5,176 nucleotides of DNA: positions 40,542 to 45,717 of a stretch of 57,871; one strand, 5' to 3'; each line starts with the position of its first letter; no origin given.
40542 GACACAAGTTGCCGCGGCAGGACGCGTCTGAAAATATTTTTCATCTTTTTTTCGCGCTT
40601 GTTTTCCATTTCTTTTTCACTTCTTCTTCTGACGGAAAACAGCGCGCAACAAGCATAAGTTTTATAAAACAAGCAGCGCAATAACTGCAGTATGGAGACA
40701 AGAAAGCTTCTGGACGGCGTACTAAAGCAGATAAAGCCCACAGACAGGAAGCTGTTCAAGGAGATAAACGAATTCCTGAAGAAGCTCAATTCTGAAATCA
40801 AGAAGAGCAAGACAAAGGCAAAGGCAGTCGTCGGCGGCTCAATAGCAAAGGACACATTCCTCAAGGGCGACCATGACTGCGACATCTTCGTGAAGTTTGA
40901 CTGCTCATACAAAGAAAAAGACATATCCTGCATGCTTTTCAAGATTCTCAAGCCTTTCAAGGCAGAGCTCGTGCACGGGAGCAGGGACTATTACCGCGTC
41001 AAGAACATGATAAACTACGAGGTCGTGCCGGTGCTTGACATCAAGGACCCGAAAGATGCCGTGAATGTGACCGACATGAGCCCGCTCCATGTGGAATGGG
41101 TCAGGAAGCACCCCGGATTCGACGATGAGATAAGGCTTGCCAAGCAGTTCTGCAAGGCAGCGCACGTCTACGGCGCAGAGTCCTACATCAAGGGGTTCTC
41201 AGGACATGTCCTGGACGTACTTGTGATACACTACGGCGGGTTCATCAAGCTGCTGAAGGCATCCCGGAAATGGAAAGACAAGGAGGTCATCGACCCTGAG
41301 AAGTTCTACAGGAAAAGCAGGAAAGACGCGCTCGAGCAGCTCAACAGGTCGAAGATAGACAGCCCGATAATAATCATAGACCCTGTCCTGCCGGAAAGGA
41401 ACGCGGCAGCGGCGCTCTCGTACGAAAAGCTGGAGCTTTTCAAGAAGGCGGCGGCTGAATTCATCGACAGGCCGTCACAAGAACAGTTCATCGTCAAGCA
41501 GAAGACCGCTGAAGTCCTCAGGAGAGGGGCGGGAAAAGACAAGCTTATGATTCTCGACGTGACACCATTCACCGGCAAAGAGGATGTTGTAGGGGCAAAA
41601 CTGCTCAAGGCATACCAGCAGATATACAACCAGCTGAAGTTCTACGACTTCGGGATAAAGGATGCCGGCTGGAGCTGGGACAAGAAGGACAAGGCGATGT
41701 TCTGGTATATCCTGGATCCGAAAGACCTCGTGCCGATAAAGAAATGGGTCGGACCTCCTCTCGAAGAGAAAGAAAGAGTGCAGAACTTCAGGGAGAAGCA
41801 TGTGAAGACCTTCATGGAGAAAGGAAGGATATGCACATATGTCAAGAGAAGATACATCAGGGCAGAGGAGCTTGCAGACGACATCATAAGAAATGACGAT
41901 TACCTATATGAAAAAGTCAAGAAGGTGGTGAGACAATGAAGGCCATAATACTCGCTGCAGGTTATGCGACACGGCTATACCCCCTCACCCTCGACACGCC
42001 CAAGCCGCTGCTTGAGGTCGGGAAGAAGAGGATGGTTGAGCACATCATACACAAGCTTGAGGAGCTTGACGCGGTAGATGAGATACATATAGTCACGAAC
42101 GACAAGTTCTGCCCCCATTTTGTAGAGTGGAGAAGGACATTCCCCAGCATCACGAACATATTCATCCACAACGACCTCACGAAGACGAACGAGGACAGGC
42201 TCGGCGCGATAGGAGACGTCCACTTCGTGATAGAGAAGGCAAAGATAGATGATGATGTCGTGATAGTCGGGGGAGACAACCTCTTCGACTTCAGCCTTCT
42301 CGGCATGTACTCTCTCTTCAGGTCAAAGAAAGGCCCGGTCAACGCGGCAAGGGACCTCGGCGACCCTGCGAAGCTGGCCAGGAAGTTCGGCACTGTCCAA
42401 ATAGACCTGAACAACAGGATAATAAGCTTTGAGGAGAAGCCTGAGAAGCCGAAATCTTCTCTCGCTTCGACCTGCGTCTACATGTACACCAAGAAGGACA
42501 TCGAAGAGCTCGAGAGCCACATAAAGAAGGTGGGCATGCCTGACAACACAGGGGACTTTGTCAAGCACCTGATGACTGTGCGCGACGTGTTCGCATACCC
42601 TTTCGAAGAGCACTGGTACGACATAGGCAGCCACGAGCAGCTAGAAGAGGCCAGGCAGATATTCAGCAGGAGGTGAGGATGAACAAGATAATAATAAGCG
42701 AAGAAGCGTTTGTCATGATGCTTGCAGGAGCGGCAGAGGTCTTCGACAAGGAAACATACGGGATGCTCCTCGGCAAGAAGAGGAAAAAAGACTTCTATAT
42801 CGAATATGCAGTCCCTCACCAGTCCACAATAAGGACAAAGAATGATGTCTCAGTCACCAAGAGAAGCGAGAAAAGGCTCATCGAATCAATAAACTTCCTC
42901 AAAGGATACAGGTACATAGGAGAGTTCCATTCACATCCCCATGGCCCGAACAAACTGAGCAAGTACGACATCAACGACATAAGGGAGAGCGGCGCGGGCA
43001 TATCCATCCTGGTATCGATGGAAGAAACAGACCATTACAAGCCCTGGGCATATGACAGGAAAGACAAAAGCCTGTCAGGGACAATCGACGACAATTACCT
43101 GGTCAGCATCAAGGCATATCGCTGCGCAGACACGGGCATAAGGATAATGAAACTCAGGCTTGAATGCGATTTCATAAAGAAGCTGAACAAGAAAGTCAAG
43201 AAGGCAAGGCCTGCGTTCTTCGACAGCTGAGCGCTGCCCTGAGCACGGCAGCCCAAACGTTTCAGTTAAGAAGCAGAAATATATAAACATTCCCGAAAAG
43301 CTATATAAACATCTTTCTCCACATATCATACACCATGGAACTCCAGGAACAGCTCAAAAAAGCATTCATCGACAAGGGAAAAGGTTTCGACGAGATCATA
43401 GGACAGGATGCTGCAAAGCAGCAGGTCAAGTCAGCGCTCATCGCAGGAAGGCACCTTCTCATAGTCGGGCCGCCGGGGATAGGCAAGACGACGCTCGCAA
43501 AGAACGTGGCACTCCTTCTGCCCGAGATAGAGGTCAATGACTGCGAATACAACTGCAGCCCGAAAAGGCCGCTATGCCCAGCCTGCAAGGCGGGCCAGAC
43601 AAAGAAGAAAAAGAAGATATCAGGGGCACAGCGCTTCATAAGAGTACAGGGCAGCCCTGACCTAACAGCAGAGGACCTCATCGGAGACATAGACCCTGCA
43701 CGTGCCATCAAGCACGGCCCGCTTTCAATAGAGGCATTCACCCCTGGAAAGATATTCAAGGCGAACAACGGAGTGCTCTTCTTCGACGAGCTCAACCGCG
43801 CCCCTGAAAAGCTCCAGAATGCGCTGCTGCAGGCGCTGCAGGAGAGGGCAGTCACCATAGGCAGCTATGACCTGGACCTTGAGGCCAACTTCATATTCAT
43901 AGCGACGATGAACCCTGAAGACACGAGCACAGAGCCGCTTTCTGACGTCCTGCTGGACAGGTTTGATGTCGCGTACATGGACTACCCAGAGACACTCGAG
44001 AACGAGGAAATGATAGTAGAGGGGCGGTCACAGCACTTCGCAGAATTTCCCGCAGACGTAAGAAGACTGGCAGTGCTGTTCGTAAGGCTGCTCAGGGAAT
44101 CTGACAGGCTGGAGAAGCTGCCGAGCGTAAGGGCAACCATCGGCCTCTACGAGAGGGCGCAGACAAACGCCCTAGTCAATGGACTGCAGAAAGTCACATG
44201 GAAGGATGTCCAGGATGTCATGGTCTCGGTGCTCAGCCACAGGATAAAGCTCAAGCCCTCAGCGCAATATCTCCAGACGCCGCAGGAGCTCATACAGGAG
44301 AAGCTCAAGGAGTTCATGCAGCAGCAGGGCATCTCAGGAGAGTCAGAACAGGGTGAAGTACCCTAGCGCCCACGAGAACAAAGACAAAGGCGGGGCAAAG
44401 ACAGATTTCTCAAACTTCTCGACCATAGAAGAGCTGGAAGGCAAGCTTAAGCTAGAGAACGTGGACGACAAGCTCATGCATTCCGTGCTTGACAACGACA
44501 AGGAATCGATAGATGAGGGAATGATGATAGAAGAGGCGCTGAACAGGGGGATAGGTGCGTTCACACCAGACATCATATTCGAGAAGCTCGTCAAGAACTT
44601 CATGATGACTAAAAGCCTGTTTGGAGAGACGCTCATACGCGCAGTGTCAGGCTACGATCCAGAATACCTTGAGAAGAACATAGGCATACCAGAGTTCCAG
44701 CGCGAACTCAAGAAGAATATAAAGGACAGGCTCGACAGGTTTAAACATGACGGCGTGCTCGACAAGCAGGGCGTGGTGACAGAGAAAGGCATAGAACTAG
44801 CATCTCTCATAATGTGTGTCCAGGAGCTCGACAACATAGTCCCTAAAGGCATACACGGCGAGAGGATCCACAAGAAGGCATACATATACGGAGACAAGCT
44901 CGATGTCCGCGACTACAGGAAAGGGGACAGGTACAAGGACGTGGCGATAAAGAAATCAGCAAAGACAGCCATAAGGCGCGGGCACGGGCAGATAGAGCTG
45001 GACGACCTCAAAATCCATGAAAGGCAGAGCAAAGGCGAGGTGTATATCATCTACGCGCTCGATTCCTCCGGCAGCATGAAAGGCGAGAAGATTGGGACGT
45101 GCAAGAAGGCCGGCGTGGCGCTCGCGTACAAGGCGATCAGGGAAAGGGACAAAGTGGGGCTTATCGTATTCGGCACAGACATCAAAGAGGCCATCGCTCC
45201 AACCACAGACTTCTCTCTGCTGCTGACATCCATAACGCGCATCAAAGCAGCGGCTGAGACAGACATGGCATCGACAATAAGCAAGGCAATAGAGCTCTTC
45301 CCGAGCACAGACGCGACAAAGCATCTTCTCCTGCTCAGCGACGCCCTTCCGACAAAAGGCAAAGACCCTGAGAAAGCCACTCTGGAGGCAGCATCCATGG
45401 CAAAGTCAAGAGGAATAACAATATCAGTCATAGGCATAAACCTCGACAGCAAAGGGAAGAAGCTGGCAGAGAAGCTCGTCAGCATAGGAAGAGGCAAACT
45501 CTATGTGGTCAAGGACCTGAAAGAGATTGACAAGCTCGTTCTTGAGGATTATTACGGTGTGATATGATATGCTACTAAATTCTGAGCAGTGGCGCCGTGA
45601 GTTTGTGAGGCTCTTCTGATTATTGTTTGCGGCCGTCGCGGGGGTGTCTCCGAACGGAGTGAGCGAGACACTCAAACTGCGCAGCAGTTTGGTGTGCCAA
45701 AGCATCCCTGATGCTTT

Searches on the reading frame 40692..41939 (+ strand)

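Call 79: search_protein_families(library=pfam, proteins=[window:40692-41939:+], max_evalue=0.001)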
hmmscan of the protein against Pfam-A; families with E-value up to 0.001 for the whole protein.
window:40692-41939:+ (415 aa): 3 families
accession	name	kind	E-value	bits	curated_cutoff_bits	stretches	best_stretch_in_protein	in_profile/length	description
PF09249.16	tRNA_NucTransf2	-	1.8e-33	115.6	27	1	145-266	1-112/113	tRNA nucleotidyltransferase, second domain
PF21133.2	CAA_C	-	5.6e-12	46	22.2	1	297-412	17-134/144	CCA-adding enzyme, C-terminal domain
PF01909.29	NTP_transf_2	-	5.9e-07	30.2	21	1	29-79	1-47/93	Nucleotidyltransferase domain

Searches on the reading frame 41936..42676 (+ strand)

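Call 79: search_protein_families(library=pfam, proteins=[window:41936-42676:+], max_evalue=0.001)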
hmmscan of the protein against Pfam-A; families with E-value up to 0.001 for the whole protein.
window:41936-42676:+ (246 aa): 2 families
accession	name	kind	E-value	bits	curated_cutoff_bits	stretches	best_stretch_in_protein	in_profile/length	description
PF00483.29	NTP_transferase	-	6.6e-36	124.6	21.2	1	2-241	1-240/245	Nucleotidyl transferase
PF12804.13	NTP_transf_3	-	4.9e-09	37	27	1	3-59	1-51/160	MobA-like NTP transferase domain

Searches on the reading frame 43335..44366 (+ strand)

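Call 79: search_protein_families(library=pfam, proteins=[window:43335-44366:+], max_evalue=0.001)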
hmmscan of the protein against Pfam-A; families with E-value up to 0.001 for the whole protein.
window:43335-44366:+ (343 aa): 13 families
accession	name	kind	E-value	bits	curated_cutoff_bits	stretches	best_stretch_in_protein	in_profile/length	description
PF07726.17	AAA_3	-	2.5e-21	76.4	27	1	99-210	25-129/131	ATPase family associated with various cellular activities (AAA)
PF01078.27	Mg_chelatase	-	9e-21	74.7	20.3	2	18-69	2-53/207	Magnesium chelatase, subunit ChlI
PF07728.20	AAA_5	-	1.8e-19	70.5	22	1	99-210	26-139/139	AAA domain (dynein-related subfamily)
PF20030.5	bpMoxR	-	8.7e-11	41.7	27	1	125-216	82-170/205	MoxR domain in the MoxR-vWA-beta-propeller ternary systems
PF00158.32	Sigma54_activat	-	2.1e-10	41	20.2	1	137-193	86-142/168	Sigma-54 interaction domain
PF17863.7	AAA_lid_2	-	2.1e-10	40.6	22.7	1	264-322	14-73/74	AAA lid domain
PF00004.35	AAA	-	4.9e-09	37.2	21.2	1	41-212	1-125/131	ATPase family associated with various cellular activities (AAA)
PF00493.29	MCM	-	1.2e-08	34.7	23.3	1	136-215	113-203/224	MCM P-loop domain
PF05496.18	RuvB_N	-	3.1e-07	30.7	27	1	17-59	5-54/159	Holliday junction DNA helicase RuvB P-loop domain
PF20720.3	nSTAND3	-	1.2e-05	25.5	27.2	1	28-62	7-41/155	Novel STAND NTPase 3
PF13191.12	AAA_16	-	1.5e-05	26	32.6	1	38-170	24-157/167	AAA ATPase domain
PF07724.20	AAA_2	-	4.5e-05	24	27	1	41-193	6-124/166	AAA domain (Cdc48 subfamily)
PF13401.12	AAA_22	-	0.00016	22.4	27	1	39-76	6-33/130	AAA domain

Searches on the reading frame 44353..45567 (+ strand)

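Call 79: search_protein_families(library=pfam, proteins=[window:44353-45567:+], max_evalue=0.001)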
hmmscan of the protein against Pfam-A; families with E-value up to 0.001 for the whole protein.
window:44353-45567:+ (404 aa): 5 families
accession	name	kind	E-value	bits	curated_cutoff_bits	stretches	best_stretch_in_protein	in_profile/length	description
PF00092.34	VWA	-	3.1e-12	47.5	23.8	1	232-395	2-171/174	von Willebrand factor type A domain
PF13519.12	VWA_2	-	2e-10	41.7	27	1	233-331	2-106/107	von Willebrand factor type A domain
PF13768.12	VWA_3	-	1.3e-07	32.3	27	1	232-382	3-152/155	von Willebrand factor type A domain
PF01882.25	DUF58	-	2.4e-07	30.6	23.4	1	184-339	1-147/216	Protein of unknown function DUF58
PF05762.20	VWA_CoxE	-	0.00037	20.4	26.4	1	185-351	15-174/222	VWA domain containing CoxE-like protein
